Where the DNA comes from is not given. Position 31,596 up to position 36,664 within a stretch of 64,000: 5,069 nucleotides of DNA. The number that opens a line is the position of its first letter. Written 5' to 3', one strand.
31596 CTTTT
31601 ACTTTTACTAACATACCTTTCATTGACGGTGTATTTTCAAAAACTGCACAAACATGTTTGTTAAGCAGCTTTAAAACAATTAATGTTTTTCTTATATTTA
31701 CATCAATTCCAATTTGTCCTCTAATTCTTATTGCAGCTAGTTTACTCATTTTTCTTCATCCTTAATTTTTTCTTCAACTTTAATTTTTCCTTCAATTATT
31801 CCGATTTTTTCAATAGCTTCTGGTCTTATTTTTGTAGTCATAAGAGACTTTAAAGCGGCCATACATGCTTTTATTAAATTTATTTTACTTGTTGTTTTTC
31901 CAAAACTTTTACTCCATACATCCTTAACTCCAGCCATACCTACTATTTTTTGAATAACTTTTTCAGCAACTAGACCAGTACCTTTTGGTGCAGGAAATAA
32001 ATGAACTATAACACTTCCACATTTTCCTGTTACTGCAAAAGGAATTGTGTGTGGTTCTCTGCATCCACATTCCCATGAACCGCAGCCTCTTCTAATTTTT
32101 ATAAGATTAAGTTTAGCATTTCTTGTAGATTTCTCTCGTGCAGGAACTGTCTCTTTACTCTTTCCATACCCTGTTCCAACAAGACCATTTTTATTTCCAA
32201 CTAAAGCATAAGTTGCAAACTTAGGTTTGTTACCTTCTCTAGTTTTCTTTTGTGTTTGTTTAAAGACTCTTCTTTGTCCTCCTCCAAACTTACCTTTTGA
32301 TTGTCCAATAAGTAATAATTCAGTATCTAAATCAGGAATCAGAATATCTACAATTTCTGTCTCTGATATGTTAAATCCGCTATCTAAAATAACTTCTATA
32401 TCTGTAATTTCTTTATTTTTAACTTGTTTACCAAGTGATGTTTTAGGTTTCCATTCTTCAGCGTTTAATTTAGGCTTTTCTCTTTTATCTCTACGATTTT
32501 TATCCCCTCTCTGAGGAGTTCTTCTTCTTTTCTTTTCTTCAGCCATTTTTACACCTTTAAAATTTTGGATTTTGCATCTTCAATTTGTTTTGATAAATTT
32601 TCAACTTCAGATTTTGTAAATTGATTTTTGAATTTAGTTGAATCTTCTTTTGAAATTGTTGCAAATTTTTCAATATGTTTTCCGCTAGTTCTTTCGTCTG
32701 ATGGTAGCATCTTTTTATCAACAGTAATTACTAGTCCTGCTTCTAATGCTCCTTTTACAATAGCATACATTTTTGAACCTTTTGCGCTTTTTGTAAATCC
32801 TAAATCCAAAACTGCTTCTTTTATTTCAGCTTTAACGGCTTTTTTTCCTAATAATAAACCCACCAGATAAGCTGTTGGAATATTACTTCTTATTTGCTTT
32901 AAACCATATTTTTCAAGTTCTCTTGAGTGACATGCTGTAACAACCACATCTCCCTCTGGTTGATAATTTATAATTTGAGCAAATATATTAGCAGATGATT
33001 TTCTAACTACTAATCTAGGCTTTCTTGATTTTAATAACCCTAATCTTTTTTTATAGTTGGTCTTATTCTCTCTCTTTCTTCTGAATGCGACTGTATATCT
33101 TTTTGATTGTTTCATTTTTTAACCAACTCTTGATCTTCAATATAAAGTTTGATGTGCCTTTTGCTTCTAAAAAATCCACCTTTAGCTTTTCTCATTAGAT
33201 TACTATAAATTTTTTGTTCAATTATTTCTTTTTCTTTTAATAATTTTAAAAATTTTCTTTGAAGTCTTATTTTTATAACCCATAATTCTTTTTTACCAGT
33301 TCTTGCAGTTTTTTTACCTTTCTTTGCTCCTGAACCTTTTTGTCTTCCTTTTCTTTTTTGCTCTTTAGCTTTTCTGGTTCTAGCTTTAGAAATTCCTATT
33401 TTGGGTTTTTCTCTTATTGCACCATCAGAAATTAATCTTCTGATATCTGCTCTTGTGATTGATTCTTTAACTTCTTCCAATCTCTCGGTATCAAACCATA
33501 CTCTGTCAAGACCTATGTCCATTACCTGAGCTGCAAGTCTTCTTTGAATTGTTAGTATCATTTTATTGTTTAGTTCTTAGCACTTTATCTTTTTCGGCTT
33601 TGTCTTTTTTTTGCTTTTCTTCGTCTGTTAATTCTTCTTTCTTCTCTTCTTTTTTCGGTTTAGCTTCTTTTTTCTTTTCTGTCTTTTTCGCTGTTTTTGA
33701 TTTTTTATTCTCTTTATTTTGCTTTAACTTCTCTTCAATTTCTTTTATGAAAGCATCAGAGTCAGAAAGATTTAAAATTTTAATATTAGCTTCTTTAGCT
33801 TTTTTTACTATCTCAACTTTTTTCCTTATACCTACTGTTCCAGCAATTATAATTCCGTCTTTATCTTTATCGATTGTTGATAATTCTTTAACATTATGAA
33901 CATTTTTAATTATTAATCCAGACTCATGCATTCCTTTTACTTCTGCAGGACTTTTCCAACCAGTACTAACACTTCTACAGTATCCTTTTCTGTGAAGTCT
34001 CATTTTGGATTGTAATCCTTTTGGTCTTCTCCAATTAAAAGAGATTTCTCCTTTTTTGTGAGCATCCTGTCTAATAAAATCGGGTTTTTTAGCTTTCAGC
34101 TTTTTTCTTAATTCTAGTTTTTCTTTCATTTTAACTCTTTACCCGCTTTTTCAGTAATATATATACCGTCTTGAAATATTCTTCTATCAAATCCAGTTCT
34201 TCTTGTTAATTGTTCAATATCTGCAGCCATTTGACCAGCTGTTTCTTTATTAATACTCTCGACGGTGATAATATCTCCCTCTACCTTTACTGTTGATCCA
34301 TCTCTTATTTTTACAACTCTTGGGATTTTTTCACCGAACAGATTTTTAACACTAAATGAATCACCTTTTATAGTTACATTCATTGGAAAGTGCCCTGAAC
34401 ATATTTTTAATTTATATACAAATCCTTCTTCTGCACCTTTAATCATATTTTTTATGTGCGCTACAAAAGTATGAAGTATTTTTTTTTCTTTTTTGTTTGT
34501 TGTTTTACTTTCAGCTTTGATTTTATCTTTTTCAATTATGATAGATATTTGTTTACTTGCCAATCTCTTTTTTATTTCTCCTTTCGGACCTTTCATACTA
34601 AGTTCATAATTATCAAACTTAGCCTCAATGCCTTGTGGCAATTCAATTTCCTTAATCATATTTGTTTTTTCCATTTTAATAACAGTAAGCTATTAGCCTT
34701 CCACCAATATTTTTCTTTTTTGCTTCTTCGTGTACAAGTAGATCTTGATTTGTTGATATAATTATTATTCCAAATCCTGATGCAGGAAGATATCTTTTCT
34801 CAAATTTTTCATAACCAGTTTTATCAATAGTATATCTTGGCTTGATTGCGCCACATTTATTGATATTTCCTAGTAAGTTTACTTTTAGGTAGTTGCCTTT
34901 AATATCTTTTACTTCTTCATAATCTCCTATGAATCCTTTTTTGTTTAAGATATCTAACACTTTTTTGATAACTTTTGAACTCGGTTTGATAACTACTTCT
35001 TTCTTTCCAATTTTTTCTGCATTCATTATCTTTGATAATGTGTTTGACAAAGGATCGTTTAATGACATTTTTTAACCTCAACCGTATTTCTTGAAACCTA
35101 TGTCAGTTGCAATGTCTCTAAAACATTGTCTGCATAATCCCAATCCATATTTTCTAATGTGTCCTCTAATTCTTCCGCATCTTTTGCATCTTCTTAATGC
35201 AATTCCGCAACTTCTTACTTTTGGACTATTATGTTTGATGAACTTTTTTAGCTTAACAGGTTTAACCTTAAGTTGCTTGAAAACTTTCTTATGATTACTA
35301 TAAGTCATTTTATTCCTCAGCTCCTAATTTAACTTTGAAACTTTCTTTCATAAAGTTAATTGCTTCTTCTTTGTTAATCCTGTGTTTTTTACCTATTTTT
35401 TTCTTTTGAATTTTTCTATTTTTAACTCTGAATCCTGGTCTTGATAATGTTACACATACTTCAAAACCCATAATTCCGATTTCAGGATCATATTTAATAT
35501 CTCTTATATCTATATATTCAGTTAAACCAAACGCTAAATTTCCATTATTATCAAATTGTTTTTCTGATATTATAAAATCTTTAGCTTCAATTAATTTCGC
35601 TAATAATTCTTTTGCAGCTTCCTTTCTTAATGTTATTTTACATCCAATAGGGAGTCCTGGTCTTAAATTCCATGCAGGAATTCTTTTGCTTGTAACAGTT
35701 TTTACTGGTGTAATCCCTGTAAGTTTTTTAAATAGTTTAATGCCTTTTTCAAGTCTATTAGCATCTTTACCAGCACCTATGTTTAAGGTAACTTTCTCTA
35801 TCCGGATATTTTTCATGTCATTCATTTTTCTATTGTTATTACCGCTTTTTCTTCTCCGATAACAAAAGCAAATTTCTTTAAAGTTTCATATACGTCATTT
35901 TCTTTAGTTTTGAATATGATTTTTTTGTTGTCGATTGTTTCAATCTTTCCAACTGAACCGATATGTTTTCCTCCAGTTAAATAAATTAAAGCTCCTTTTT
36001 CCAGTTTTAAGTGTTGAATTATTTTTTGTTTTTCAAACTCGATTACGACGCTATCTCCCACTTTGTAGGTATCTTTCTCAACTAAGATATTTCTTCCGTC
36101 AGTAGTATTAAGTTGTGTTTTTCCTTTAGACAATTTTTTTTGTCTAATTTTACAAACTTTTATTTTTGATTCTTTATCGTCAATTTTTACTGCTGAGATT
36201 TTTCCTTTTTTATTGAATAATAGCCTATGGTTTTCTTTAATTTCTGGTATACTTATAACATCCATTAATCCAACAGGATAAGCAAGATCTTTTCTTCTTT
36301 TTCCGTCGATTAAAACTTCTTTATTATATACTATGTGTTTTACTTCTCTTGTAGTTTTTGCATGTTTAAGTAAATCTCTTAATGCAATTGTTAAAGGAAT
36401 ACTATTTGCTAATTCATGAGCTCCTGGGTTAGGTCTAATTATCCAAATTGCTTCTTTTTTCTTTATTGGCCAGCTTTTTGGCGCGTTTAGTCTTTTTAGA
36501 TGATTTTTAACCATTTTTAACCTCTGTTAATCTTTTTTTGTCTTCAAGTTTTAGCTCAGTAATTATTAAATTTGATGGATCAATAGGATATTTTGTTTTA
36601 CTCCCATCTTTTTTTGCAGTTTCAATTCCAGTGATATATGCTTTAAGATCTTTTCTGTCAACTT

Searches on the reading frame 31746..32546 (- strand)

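Call 27: search_protein_families(library=pfam, proteins=[window:31746-32546:-], max_evalue=0.00001)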
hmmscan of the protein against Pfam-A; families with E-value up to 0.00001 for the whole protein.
window:31746-32546:- (266 aa): 2 families
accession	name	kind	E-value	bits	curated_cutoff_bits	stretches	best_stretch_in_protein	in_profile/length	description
PF03719.21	Ribosomal_S5_C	-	3.5e-22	78.1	21.5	1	174-238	1-64/71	Ribosomal protein S5, C-terminal domain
PF00333.26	Ribosomal_S5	-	3.4e-16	59.4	27.1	1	95-152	8-65/65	Ribosomal protein S5, N-terminal domain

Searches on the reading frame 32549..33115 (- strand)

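Call 27: search_protein_families(library=pfam, proteins=[window:32549-33115:-], max_evalue=0.00001)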
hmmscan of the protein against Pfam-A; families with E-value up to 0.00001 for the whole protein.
window:32549-33115:- (188 aa): 2 families
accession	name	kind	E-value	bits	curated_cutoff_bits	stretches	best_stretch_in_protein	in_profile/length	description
PF17144.9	Ribosomal_L5e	-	6.9e-25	88.5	27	1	5-95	1-98/163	Ribosomal large subunit proteins 60S L5, and 50S L18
PF00861.27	Ribosomal_L18p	-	1.3e-09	38.8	27.8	1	18-128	11-114/116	Ribosomal L18 of archaea, bacteria, mitoch. and chloroplast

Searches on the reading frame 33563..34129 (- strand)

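Call 27: search_protein_families(library=pfam, proteins=[window:33563-34129:-], max_evalue=0.00001)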
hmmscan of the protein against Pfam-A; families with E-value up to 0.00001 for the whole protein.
window:33563-34129:- (188 aa): 1 family
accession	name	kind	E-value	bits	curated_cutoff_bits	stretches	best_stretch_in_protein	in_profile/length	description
PF01655.23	Ribosomal_L32e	-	1.9e-29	102.5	25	1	15-120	1-108/108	Ribosomal protein L32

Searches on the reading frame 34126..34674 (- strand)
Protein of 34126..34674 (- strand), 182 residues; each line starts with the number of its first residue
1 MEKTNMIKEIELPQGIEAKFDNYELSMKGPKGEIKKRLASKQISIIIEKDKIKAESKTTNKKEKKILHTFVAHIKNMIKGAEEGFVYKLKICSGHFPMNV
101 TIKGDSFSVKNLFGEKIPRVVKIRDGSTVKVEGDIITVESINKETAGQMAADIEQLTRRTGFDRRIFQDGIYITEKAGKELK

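Call 27: search_protein_families(library=pfam, proteins=[window:34126-34674:-], max_evalue=0.00001)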
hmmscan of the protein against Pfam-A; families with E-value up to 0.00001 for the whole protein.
window:34126-34674:- (182 aa): 1 family
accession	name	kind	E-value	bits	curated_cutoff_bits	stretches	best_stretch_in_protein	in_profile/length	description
PF00347.28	Ribosomal_L6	-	5.8e-21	75.5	27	2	96-170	1-80/80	Ribosomal protein L6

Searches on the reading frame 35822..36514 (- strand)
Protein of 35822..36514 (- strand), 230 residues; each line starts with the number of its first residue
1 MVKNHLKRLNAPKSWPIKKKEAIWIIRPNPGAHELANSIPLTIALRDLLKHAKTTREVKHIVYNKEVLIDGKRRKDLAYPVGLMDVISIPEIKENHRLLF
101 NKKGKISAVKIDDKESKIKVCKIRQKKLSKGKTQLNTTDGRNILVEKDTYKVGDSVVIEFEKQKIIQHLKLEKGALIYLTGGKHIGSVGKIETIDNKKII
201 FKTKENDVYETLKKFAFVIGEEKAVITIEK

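Call 27: search_protein_families(library=pfam, proteins=[window:35822-36514:-], max_evalue=0.00001)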
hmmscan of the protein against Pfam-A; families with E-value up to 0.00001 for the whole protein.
window:35822-36514:- (230 aa): 3 families
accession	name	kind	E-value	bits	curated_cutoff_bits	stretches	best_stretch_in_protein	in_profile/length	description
PF00900.26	Ribosomal_S4e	-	4.9e-23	81.1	25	1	93-165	2-75/75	Ribosomal family S4e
PF08071.17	RS4NT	-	4.5e-15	55.8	27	1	3-35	4-36/37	RS4NT (NUC023) domain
PF01479.30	S4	-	6.4e-06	26.2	22.8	0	50-87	11-48/48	S4 domain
